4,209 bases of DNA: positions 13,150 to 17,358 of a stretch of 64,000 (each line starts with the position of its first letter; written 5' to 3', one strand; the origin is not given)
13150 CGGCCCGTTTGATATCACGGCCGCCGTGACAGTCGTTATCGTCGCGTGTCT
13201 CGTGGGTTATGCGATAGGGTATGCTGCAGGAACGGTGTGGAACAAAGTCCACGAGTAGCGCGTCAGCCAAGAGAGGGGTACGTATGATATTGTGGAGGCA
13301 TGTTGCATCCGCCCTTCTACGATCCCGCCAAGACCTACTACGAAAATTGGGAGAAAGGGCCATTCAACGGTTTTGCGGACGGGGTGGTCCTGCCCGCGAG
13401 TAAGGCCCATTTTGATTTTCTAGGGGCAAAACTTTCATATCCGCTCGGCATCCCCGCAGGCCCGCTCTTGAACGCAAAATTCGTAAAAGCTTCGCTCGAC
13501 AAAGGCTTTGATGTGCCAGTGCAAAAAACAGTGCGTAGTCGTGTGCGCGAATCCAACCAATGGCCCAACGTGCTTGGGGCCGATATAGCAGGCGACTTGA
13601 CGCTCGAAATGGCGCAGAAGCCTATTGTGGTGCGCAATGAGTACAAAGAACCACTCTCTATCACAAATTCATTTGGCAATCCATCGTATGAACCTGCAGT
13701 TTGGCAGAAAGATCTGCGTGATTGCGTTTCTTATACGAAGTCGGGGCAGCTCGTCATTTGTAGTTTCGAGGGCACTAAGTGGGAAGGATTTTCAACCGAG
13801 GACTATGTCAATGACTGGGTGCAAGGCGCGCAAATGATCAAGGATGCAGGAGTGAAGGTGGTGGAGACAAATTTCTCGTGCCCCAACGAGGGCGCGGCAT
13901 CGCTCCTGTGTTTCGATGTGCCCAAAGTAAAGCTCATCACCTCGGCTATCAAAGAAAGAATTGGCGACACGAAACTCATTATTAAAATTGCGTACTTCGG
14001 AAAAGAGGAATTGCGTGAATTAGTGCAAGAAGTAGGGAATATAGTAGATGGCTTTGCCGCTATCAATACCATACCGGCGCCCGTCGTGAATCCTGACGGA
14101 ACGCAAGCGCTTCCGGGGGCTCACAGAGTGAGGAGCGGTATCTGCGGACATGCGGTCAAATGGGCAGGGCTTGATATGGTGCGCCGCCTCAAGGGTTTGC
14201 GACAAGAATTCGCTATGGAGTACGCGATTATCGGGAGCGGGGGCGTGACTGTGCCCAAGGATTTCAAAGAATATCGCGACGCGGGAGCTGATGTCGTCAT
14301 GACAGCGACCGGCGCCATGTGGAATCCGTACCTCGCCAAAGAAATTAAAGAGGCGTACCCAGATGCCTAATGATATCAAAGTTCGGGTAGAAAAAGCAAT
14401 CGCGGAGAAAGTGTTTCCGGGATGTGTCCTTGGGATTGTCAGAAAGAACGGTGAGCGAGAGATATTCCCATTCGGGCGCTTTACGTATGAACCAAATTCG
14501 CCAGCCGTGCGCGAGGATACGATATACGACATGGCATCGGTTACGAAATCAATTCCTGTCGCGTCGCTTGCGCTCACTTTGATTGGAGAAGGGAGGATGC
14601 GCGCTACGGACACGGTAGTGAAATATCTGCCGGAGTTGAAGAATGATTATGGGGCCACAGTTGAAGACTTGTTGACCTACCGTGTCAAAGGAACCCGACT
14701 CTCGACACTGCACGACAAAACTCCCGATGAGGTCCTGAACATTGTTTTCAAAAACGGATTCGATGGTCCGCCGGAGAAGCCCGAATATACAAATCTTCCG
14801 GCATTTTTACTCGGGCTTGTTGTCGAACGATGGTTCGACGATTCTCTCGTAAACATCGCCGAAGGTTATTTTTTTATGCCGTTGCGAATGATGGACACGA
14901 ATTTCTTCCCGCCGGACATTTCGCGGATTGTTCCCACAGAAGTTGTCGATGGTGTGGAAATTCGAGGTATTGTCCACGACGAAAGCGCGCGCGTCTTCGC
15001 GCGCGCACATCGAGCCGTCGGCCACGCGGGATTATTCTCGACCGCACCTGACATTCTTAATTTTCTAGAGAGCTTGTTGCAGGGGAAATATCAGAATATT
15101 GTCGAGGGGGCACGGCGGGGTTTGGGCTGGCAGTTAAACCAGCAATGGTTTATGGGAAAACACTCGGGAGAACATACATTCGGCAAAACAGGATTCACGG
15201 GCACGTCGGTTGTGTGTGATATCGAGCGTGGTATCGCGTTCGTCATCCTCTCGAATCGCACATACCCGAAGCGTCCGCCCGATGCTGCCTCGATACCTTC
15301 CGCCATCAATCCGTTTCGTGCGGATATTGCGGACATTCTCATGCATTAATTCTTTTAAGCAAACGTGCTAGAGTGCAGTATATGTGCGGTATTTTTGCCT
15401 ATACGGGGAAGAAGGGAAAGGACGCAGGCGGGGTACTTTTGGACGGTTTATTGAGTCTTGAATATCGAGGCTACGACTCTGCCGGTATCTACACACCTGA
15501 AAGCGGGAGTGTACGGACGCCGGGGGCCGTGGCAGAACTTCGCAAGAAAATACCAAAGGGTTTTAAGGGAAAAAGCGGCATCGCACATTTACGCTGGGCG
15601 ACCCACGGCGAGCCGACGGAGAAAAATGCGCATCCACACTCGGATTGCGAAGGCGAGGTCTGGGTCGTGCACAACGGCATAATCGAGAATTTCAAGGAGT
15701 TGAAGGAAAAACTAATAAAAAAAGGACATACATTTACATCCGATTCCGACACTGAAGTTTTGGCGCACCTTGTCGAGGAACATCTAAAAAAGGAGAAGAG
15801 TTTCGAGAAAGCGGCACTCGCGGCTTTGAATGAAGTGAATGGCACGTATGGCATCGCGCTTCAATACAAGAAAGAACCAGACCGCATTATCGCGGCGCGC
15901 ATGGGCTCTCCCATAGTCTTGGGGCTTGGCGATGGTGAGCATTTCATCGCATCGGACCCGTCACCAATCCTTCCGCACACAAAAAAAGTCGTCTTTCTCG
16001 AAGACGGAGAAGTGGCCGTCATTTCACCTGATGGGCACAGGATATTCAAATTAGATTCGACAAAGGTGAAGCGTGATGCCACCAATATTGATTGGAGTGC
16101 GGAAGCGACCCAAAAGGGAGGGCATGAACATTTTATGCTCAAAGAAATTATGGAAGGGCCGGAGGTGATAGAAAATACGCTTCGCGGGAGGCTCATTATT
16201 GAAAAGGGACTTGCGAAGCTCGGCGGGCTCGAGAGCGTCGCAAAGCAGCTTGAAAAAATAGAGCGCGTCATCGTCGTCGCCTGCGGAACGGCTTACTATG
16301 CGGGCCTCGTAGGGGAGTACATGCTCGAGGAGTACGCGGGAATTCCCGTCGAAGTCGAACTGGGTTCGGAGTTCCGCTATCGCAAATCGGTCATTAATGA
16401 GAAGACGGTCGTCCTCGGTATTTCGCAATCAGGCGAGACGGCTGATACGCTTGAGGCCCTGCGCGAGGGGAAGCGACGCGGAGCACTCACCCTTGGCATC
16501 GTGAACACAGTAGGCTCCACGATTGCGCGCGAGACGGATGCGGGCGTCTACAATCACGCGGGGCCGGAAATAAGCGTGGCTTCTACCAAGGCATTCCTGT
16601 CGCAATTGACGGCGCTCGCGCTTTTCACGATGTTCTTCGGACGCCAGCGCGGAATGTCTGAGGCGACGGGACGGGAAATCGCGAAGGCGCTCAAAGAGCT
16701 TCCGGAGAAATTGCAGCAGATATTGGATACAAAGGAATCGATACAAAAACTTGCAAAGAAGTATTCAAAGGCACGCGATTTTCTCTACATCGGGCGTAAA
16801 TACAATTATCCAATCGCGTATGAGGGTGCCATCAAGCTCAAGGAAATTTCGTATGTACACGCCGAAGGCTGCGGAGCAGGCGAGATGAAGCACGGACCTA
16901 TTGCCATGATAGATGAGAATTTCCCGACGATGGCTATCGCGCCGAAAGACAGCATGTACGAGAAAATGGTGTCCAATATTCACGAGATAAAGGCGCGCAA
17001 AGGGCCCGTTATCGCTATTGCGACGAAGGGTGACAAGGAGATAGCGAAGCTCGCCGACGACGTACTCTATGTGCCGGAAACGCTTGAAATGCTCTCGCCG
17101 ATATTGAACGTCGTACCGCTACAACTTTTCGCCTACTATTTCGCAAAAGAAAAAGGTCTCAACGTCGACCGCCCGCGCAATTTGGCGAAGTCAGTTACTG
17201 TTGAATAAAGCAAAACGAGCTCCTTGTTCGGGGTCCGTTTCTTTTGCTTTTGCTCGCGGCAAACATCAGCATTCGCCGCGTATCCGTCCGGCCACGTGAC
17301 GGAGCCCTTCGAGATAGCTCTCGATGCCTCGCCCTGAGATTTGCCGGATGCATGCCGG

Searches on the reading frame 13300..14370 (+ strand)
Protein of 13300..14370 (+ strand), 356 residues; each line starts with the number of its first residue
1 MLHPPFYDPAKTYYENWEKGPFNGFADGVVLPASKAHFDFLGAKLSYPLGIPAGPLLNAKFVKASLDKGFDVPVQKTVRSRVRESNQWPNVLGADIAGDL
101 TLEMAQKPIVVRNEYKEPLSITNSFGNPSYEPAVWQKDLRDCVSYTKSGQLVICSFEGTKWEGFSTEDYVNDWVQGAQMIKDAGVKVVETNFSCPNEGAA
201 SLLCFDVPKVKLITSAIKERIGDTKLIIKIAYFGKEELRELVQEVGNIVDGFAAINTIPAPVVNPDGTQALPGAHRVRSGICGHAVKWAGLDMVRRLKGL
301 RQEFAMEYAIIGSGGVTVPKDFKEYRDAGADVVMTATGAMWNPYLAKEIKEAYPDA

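Call 86: search_protein_families(library=pfam, proteins=[window:13300-14370:+], max_evalue=0.0001)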
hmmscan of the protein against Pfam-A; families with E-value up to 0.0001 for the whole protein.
window:13300-14370:+ (356 aa): 1 family
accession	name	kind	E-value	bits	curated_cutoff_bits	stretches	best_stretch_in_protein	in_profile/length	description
PF01180.27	DHO_dh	-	3.3e-15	56.5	27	1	121-351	65-285/291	Dihydroorotate dehydrogenase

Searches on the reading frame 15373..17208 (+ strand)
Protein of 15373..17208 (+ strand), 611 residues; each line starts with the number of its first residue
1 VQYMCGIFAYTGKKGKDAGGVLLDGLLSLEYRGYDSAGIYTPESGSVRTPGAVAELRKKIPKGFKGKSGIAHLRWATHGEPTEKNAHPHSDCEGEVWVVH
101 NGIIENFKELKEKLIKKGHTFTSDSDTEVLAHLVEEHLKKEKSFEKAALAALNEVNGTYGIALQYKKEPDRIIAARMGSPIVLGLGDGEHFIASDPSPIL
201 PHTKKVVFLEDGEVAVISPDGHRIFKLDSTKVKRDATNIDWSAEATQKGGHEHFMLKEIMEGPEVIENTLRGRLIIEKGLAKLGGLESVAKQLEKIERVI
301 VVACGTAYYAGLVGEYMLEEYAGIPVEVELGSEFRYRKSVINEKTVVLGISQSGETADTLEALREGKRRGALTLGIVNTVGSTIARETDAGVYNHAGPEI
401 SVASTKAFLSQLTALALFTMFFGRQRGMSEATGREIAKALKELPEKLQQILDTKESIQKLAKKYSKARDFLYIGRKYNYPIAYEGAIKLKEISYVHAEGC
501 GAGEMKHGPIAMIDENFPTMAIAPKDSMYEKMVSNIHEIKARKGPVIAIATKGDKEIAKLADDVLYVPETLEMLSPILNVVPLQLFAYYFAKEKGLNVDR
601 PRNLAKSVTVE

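Call 86: search_protein_families(library=pfam, proteins=[window:15373-17208:+], max_evalue=0.0001)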
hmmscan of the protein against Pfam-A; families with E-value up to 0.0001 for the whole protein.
window:15373-17208:+ (611 aa): 4 families
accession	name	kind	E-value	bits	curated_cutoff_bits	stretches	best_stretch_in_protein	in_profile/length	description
PF01380.27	SIS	-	2.2e-55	186.5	25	2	293-419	2-129/131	SIS domain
PF13522.11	GATase_6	-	1.3e-20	74.1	27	1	65-182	9-117/130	Glutamine amidotransferase domain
PF13537.11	GATase_7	-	1.2e-15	58.1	25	1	82-186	9-107/123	Glutamine amidotransferase domain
PF13230.11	GATase_4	-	3.2e-06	26.7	23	1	52-153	59-163/272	Glutamine amidotransferases class-II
